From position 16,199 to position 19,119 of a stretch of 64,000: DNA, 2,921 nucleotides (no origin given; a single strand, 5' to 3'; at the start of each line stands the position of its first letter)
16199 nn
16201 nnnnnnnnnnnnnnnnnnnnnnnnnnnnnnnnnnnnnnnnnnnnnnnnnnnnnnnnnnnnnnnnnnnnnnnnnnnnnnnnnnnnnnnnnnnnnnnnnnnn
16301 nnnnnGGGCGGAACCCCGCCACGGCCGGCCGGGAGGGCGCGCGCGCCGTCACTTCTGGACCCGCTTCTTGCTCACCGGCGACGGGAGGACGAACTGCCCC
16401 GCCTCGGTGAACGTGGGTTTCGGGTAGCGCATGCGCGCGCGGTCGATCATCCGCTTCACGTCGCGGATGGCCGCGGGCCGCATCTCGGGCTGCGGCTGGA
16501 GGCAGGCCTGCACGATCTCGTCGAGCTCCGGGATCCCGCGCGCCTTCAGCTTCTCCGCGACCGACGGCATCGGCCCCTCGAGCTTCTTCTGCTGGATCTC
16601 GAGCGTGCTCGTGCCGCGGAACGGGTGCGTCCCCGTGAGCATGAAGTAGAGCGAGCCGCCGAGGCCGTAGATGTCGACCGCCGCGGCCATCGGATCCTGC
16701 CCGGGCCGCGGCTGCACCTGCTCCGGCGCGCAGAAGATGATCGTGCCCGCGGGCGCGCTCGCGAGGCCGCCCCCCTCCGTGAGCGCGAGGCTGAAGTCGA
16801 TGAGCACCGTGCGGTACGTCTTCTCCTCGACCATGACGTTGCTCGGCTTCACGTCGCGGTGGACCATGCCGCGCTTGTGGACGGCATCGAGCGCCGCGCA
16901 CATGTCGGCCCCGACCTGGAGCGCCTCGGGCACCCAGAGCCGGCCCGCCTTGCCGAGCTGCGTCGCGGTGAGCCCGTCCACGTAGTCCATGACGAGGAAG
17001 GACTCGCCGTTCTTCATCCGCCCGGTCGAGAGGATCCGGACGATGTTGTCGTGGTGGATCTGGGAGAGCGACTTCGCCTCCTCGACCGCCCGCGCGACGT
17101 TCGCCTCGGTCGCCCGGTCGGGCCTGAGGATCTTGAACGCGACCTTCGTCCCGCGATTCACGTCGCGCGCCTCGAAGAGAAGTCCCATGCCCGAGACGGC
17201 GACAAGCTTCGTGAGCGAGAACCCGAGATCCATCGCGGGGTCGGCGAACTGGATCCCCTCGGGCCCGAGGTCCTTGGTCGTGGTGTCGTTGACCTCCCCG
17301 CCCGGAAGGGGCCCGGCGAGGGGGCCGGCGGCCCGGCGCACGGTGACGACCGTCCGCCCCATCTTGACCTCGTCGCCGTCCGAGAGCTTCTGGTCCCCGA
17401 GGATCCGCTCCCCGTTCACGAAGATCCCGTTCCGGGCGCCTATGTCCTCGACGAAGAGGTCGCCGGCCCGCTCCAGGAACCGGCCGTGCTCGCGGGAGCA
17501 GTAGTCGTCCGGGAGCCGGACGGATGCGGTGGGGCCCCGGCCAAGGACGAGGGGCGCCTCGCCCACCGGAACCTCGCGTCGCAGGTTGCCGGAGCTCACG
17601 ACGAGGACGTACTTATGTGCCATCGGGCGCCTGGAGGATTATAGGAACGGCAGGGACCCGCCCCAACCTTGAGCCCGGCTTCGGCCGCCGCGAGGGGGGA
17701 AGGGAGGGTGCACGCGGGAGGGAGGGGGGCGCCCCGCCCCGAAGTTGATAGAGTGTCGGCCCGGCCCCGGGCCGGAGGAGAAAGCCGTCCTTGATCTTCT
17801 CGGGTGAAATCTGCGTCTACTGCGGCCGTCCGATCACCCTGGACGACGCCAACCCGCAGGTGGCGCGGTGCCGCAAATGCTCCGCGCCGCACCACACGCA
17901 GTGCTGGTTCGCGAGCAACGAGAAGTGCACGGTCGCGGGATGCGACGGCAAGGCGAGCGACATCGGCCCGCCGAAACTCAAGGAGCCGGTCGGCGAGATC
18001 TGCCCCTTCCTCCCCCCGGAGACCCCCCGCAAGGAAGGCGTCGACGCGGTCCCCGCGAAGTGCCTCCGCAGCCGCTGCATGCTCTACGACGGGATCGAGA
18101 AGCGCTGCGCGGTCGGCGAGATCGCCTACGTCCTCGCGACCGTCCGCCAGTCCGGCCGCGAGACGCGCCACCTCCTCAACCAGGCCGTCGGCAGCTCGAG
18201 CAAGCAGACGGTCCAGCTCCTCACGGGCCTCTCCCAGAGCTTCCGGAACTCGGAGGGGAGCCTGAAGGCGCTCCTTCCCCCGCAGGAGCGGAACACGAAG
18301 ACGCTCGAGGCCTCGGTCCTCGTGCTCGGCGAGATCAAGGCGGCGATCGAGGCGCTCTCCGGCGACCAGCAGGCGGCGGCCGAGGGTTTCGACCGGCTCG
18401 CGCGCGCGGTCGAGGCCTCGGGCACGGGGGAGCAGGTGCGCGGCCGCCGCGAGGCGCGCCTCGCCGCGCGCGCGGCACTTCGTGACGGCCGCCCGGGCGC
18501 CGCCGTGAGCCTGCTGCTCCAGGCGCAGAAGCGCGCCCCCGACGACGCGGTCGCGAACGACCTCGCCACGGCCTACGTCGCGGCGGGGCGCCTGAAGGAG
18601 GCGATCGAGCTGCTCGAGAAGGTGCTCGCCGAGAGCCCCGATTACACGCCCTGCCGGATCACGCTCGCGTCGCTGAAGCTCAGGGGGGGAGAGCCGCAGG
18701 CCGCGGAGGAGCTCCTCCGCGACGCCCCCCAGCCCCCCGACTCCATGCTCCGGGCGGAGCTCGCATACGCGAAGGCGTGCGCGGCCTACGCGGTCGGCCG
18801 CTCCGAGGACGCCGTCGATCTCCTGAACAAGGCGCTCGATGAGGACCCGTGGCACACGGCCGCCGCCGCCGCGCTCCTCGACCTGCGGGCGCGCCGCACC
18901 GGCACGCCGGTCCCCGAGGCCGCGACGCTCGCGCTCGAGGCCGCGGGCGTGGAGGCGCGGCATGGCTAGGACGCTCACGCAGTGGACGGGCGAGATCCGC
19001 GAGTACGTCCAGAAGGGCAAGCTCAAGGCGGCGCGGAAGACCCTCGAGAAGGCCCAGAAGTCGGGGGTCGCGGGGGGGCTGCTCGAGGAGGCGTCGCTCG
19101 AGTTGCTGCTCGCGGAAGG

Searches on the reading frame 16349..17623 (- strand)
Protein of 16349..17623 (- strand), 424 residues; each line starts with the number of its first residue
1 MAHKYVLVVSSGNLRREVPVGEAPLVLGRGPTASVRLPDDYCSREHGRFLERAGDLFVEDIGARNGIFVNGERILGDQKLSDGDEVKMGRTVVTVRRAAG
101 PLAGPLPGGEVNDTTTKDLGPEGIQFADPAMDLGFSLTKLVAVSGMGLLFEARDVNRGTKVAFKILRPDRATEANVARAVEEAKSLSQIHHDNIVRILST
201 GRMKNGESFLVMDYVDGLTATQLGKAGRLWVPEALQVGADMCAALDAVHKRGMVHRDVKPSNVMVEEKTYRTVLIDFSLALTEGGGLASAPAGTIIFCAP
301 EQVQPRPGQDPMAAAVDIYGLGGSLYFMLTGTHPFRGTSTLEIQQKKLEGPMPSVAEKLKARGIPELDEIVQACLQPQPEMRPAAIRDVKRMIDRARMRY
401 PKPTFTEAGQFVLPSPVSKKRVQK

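Call 18: search_protein_families(library=pfam, proteins=[window:16349-17623:-], max_evalue=0.001)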
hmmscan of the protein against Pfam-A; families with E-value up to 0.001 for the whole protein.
window:16349-17623:- (424 aa): 8 families
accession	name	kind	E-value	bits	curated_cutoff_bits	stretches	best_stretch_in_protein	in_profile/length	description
PF00069.31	Pkinase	-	3.4e-34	118.9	31.7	1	146-385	12-254/263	Protein kinase domain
PF07714.23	PK_Tyr_Ser-Thr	-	2.5e-20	73.3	23.1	1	154-384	24-250/258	Protein tyrosine and serine/threonine kinase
PF00498.31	FHA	-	3.5e-14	53.4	20.7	1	26-89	2-67/67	FHA domain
PF16697.10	Yop-YscD_cpl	-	6.2e-08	33.2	33.2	1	16-97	10-92/94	Inner membrane component of T3SS, cytoplasmic domain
PF03109.22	ABC1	-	4.5e-06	26.4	22.9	1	188-279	123-213/244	ABC1 atypical kinase-like domain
PF01636.29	APH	-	1.9e-05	25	23.2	0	243-280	160-197/239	Phosphotransferase enzyme family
PF17667.7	Pkinase_fungal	-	1.9e-05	24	24.1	1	233-302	287-364/387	Fungal protein kinase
PF01163.29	RIO1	-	5.4e-05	23.3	22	1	208-281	81-152/187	RIO domain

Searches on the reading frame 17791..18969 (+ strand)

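Call 18: search_protein_families(library=pfam, proteins=[window:17791-18969:+], max_evalue=0.001)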
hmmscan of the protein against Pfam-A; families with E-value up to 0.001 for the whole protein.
window:17791-18969:+ (392 aa): 13 families
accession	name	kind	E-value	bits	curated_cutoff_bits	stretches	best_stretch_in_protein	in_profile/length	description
PF14559.12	TPR_19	-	1.6e-14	54.4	25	1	263-314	2-53/68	Tetratricopeptide repeat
PF13428.12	TPR_14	-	1.3e-11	44.4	23.5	1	257-294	6-43/44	Tetratricopeptide repeat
PF24575.1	TPR_Slam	-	6.2e-09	36.7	35.2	1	238-307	30-102/104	Surface lipoprotein assembly modifier, N-terminal TPR repeats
PF07719.23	TPR_2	-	2.8e-07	30.6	27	1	256-285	5-34/34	Tetratricopeptide repeat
PF13424.12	TPR_12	-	4.5e-07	30.4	30.1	1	254-312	5-71/77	Tetratricopeptide repeat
PF00515.34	TPR_1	-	6.2e-07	29.4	27.8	0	257-285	6-34/34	Tetratricopeptide repeat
PF13432.12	TPR_16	-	1.4e-06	29.1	32.7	1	225-285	3-64/65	Tetratricopeptide repeat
PF12895.13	ANAPC3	-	3.2e-06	27.8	27.2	1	241-311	14-81/82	Anaphase-promoting complex, cyclosome, subunit 3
PF13181.12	TPR_8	-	4.3e-06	26.9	25.7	0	257-284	6-33/34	Tetratricopeptide repeat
PF13176.12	TPR_7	-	8e-06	26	27.9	0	258-284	5-31/36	Tetratricopeptide repeat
PF25064.1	ARM_TT21_5th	-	4e-05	24.4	27.8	1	268-362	17-112/117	TT21 fifth ARM repeats domain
PF14446.12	Prok-RING_1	-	0.00025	21.4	29.1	1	5-48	4-43/54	Prokaryotic RING finger family 1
PF13374.12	TPR_10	-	0.00056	20.3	27.5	0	255-280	5-30/42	Tetratricopeptide repeat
